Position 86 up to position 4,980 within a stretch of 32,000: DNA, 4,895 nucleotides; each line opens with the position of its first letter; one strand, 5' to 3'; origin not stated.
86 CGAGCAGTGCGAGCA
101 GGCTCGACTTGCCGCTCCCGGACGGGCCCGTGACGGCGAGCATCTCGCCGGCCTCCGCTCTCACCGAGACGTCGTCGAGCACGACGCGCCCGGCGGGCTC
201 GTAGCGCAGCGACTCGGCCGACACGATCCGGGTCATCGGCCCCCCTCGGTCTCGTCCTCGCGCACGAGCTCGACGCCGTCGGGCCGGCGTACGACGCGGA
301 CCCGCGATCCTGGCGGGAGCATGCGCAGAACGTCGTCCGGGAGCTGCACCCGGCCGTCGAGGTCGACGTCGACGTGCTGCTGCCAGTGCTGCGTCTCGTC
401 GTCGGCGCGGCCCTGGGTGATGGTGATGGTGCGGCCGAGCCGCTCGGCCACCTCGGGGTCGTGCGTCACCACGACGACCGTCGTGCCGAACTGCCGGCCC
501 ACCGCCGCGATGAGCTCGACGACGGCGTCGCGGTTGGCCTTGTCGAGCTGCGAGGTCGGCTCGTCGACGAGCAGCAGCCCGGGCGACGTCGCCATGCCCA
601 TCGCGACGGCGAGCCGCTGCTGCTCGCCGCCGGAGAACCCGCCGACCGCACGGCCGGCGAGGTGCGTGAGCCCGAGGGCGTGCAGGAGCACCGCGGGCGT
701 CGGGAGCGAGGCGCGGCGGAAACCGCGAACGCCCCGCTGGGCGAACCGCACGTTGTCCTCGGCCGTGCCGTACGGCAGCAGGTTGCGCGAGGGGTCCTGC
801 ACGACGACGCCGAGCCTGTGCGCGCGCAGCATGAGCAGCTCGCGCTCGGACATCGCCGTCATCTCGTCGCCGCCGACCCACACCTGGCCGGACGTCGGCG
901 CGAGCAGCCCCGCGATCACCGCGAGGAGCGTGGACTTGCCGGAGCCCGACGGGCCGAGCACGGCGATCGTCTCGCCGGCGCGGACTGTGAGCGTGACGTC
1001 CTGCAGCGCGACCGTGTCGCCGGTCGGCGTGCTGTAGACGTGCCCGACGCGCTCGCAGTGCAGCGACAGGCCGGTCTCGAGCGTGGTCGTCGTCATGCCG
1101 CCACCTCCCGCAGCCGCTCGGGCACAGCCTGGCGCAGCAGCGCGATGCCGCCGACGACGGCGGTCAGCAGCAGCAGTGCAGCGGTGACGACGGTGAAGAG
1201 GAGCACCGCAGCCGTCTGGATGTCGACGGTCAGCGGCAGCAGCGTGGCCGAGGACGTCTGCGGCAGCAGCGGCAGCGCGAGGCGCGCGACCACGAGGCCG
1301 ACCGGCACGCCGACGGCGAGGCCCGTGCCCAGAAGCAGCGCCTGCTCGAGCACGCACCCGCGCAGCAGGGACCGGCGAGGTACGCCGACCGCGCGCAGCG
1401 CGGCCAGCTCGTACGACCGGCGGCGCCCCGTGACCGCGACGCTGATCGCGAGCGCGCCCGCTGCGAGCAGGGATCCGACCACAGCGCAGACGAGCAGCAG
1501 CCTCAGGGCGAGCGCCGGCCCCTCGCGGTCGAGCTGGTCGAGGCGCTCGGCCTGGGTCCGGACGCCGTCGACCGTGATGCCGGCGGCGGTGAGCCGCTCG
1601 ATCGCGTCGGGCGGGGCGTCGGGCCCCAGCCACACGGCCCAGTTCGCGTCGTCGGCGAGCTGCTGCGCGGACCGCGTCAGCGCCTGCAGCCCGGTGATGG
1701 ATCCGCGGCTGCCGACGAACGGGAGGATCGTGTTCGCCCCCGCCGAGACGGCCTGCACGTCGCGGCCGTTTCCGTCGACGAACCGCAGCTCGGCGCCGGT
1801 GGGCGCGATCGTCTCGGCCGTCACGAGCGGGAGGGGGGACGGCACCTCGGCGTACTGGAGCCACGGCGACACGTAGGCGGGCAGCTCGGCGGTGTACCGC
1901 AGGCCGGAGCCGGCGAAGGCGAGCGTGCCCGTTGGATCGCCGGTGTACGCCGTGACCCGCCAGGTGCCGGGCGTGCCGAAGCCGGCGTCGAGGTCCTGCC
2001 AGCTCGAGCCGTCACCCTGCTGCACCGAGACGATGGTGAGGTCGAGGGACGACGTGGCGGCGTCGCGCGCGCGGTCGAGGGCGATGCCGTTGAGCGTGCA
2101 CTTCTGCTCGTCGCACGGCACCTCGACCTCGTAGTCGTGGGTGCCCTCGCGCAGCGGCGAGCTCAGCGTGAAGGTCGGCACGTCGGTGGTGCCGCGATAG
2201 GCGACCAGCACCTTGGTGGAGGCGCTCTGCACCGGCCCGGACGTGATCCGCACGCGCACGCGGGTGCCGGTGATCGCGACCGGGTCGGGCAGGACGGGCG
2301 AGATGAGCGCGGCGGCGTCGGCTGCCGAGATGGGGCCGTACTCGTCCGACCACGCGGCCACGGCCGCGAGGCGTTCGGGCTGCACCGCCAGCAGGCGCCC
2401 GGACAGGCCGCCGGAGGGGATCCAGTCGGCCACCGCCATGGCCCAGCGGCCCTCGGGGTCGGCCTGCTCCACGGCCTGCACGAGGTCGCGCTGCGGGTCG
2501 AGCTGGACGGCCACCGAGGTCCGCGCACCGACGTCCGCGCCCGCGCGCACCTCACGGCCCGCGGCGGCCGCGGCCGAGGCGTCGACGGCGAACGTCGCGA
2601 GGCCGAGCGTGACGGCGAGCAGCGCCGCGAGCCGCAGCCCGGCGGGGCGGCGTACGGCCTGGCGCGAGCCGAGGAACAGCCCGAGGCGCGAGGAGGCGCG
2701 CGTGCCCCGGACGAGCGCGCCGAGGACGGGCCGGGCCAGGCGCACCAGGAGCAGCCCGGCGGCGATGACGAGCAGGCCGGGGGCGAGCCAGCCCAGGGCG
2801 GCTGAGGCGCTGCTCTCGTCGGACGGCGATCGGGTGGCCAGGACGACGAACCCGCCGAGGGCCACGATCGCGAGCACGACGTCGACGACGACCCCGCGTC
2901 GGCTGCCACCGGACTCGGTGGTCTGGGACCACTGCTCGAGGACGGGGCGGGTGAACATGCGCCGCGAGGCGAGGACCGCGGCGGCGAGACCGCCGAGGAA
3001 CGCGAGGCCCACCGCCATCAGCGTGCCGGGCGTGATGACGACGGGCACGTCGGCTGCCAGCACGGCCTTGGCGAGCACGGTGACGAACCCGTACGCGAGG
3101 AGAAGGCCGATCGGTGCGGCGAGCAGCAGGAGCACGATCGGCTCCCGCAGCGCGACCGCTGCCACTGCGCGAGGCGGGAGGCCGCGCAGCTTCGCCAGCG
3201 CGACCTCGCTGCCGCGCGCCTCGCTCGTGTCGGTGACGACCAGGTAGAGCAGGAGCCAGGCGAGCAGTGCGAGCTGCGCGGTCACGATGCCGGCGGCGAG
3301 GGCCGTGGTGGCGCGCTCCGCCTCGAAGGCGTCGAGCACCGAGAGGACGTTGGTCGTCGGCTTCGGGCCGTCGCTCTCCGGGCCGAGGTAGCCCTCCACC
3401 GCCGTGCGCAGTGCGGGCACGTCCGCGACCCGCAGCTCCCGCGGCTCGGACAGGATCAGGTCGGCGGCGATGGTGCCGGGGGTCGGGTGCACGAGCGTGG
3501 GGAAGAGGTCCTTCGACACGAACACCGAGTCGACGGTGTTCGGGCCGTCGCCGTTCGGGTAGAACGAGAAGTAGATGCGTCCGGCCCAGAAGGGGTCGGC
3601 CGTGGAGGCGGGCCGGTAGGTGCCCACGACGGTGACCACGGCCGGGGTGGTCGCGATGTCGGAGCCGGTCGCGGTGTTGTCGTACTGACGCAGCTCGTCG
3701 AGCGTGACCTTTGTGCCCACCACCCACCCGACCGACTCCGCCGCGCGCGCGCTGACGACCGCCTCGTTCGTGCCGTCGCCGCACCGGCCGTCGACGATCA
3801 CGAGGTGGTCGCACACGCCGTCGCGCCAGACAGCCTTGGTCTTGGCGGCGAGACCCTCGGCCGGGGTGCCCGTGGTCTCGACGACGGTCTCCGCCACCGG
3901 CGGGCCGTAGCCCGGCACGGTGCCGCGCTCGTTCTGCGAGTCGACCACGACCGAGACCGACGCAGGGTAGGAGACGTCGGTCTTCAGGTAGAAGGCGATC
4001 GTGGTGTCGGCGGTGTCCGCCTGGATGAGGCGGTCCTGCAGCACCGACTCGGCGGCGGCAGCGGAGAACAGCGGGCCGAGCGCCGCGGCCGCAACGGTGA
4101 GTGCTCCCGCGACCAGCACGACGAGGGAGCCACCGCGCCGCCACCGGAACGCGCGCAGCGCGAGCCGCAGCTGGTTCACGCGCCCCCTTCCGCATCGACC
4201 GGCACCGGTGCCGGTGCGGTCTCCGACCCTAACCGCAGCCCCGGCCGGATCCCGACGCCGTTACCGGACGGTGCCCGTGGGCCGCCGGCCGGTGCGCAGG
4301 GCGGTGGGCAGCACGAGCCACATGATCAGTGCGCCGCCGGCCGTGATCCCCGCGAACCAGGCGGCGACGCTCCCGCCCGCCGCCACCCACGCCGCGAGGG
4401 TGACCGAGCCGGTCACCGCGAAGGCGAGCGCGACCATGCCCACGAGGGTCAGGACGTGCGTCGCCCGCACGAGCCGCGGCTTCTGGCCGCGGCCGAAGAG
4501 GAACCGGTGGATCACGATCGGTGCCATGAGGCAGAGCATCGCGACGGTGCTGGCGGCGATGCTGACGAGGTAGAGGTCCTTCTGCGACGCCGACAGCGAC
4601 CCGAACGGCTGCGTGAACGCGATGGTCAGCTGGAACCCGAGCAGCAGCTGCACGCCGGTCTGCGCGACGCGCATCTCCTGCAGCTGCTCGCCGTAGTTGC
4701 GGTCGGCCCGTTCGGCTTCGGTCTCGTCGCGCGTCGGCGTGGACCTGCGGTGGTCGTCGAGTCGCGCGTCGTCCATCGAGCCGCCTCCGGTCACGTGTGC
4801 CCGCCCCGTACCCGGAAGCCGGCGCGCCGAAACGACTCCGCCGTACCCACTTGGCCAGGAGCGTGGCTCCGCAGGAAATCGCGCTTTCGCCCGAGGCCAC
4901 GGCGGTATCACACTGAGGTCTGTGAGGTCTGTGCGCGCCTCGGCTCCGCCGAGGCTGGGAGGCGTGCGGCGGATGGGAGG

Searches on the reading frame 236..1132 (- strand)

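Call 72: search_protein_families(library=pfam, proteins=[window:236-1132:-], max_evalue=0.0001)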
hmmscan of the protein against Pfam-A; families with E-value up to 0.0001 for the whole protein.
window:236-1132:- (299 aa): 4 families
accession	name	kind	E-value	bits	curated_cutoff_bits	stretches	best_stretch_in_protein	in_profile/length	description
PF00005.33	ABC_tran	-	1e-30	107.6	25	1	43-194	1-137/137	ABC transporter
PF13304.12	AAA_21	-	4.3e-10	40.6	27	1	126-228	181-302/304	AAA domain, putative AbiEii toxin, Type IV TA system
PF02463.25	SMC_N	-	2.8e-08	33.9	40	1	166-241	137-214/220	RecF/RecN/SMC N terminal domain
PF13555.12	AAA_29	-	1.7e-05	24.9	27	1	46-81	15-50/61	P-loop containing region of AAA domain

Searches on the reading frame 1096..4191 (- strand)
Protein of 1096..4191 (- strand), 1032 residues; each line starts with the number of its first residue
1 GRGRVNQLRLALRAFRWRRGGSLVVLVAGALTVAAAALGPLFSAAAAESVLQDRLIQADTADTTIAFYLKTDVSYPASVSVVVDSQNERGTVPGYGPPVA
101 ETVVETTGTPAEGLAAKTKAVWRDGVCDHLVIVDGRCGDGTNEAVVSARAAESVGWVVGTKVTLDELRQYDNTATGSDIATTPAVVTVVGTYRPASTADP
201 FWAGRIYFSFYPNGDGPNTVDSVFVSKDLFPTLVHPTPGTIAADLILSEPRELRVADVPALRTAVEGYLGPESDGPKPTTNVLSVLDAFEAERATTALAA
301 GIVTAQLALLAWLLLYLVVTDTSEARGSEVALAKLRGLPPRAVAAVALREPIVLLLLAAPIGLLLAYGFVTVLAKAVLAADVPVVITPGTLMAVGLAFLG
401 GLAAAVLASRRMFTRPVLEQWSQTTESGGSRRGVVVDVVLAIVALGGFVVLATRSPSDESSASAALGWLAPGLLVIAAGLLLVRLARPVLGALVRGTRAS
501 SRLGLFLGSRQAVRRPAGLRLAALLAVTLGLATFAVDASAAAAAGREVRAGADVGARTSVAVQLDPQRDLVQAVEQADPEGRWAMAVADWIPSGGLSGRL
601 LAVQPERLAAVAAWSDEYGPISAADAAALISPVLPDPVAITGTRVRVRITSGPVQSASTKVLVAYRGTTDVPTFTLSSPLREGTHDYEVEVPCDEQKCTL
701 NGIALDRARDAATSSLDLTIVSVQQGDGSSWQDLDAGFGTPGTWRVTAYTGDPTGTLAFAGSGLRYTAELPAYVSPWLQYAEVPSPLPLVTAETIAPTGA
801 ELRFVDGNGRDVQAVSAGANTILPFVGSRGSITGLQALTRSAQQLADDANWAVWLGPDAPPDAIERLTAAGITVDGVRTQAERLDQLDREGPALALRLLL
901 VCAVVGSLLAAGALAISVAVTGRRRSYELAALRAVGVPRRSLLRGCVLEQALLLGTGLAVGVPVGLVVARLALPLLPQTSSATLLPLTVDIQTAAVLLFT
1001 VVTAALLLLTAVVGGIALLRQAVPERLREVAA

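Call 72: search_protein_families(library=pfam, proteins=[window:1096-4191:-], max_evalue=0.0001)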
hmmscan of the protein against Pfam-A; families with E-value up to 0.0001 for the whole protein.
window:1096-4191:- (1032 aa): 1 family
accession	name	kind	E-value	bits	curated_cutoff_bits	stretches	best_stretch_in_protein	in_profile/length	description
PF02687.27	FtsX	-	1.9e-11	44.5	25.5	2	903-1019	4-113/120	FtsX-like permease C-terminal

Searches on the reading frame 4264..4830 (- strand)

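Call 70: search_protein_families(library=pfam, proteins=[window:4264-4830:-], max_evalue=0.0001)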
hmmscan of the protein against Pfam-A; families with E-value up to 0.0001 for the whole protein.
window:4264-4830:- (189 aa): 1 family
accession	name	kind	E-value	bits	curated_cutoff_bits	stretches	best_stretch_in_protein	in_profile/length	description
PF19853.4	DUF6328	-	6.8e-46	156.3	26.3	1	35-175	1-142/142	Family of unknown function (DUF6328)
